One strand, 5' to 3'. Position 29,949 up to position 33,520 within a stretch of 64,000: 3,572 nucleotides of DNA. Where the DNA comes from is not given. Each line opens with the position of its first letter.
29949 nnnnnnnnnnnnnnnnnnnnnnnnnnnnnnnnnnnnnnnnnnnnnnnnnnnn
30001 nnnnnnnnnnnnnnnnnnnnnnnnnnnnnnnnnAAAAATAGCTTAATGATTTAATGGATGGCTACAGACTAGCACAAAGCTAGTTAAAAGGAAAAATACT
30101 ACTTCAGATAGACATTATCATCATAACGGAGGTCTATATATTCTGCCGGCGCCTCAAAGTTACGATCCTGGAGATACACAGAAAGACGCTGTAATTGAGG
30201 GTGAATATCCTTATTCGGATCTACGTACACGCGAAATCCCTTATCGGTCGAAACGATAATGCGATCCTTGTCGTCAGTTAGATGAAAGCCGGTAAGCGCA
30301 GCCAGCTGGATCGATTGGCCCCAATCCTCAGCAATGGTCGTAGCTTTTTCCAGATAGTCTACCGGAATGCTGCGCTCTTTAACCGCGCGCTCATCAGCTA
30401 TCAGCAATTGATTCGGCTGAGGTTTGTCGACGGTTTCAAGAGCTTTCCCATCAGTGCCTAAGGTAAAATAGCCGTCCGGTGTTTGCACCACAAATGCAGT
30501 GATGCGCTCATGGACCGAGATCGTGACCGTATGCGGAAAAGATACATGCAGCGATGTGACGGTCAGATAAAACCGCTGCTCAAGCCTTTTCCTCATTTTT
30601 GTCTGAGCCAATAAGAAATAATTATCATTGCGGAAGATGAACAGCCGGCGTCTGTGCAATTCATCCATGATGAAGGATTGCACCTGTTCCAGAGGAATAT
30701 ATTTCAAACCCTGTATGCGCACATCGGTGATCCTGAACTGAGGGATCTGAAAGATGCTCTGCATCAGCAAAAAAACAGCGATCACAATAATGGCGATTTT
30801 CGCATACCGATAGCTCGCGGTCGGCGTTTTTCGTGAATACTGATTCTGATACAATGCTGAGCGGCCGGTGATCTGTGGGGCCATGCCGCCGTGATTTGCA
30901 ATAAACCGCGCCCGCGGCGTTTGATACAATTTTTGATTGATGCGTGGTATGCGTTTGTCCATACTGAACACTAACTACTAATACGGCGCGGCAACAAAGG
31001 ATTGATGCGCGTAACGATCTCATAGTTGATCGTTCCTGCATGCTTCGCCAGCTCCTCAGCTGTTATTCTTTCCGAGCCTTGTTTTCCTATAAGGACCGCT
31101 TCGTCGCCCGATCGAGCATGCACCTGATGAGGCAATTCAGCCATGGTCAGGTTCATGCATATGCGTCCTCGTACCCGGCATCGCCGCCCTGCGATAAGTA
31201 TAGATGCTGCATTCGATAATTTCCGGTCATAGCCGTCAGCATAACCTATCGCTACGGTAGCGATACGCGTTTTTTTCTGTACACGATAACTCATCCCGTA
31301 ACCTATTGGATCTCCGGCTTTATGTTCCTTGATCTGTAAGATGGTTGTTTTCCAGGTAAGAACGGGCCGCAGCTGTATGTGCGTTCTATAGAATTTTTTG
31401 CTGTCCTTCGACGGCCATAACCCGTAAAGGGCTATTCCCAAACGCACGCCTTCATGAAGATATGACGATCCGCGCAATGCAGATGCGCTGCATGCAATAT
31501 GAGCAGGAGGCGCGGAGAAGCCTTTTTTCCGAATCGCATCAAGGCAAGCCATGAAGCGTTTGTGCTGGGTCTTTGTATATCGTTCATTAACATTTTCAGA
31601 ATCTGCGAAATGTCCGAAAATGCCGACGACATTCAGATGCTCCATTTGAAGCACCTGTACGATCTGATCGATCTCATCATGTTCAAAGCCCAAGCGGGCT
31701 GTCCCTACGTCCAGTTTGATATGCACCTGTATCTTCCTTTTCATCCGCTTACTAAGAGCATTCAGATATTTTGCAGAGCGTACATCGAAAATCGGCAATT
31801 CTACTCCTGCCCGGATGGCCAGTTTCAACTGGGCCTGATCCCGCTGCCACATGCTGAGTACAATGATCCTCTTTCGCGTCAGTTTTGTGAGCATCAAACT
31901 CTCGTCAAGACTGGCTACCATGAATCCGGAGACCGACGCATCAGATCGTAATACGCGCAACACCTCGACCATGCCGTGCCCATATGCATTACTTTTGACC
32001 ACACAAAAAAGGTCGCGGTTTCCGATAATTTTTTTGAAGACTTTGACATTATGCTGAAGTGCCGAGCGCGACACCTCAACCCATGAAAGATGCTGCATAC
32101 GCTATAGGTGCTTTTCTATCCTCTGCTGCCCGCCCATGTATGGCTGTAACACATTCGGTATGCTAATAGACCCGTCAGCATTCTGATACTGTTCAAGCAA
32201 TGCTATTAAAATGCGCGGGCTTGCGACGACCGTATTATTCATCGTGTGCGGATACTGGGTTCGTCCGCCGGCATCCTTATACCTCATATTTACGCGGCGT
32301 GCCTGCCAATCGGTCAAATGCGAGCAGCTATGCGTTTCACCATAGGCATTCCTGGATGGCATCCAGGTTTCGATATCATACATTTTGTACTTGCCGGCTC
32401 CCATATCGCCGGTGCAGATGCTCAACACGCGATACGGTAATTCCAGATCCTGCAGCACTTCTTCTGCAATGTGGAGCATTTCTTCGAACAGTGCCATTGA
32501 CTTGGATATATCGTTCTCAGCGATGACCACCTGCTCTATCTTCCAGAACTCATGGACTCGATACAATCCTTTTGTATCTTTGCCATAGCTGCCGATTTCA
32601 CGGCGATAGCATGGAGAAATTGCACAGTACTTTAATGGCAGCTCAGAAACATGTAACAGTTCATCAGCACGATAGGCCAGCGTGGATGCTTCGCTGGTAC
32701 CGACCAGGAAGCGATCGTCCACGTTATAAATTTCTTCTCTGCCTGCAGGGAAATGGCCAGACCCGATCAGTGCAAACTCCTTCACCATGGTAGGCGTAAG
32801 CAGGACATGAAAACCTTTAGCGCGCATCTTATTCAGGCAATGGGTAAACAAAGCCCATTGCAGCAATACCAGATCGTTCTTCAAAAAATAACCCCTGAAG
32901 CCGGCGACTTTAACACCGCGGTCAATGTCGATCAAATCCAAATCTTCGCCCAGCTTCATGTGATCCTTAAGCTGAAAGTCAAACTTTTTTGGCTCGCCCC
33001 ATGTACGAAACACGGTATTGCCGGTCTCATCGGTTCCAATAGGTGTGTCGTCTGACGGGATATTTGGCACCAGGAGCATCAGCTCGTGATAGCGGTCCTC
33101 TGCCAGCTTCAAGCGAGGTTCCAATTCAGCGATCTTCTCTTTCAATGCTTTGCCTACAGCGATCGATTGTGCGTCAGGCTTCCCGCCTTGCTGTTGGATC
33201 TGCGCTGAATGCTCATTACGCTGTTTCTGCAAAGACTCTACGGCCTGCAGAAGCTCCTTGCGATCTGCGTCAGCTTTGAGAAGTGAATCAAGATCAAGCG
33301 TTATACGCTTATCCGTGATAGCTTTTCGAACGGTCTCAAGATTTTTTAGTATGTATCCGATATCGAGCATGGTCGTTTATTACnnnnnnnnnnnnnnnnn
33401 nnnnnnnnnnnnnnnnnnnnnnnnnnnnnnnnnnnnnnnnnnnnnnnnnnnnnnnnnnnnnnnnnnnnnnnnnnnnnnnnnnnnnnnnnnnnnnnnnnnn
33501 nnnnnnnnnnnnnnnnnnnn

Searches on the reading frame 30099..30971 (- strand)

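Call 74: search_protein_families(library=pfam, proteins=[window:30099-30971:-], max_evalue=0.001)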
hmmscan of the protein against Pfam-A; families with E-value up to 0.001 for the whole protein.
window:30099-30971:- (290 aa): 1 family
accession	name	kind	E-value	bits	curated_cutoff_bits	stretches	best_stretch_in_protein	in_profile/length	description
PF08478.15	POTRA_1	-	6.7e-05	23.5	23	0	79-156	1-69/69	POTRA domain, FtsQ-type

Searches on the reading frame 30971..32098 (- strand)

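Call 74: search_protein_families(library=pfam, proteins=[window:30971-32098:-], max_evalue=0.001)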
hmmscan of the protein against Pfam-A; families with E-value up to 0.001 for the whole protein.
window:30971-32098:- (375 aa): 3 families
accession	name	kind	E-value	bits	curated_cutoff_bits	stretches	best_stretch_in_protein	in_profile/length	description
PF01168.26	Ala_racemase_N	-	6.5e-53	180.1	24.1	1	9-227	1-218/220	Alanine racemase, N-terminal domain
PF00842.27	Ala_racemase_C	-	1.9e-44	150.8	25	1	246-372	1-126/127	Alanine racemase, C-terminal domain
PF02784.22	Orn_Arg_deC_N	-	0.00082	19.3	23.4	0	15-194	5-190/247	Pyridoxal-dependent decarboxylase, pyridoxal binding domain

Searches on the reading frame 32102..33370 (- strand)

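Call 74: search_protein_families(library=pfam, proteins=[window:32102-33370:-], max_evalue=0.001)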
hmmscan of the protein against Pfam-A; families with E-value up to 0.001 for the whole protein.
window:32102-33370:- (422 aa): 2 families
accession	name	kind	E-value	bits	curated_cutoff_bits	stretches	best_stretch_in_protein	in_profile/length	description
PF00587.30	tRNA-synt_2b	-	4.3e-30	105.5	29.3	1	218-395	9-179/179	tRNA synthetase class II core domain (G, H, P, S and T)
PF02403.27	Seryl_tRNA_N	-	7.7e-22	78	28.2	1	1-105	1-108/108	Seryl-tRNA synthetase N-terminal domain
